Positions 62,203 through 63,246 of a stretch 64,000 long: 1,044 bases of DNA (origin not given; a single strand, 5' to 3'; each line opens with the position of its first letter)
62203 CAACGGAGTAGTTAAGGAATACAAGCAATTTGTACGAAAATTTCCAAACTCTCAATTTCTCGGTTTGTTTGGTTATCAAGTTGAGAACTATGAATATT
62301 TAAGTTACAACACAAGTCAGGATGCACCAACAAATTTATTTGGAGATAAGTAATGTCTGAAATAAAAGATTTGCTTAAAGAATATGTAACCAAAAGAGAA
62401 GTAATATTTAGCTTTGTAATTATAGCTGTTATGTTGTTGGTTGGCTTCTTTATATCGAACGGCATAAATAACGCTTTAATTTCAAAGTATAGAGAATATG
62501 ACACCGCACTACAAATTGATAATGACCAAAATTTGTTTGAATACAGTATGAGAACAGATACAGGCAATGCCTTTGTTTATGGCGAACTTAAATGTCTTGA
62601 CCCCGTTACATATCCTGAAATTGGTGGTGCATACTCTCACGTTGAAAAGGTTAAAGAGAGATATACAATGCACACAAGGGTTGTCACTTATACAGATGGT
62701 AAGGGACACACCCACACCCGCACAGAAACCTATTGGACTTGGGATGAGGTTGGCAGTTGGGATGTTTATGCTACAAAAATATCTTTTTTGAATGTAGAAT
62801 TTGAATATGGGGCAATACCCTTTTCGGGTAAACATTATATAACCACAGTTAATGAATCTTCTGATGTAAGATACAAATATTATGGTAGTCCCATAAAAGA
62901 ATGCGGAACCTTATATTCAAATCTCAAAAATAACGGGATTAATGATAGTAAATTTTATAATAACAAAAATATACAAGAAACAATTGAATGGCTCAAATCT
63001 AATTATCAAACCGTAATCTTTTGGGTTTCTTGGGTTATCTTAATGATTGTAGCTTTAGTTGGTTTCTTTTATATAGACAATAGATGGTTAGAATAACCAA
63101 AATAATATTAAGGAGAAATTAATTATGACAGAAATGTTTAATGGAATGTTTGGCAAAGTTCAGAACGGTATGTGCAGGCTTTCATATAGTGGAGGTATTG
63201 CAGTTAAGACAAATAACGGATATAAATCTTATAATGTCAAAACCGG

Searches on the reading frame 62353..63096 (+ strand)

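Call 75: search_protein_families(library=phrogs, proteins=[window:62353-63096:+], max_evalue=0.00001)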
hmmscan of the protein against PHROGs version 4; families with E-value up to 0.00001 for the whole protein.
window:62353-63096:+ (247 aa): 1 family
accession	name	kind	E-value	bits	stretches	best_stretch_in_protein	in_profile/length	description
phrog_3886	-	unknown function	3.2e-74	250.4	1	12-247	8-263/263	-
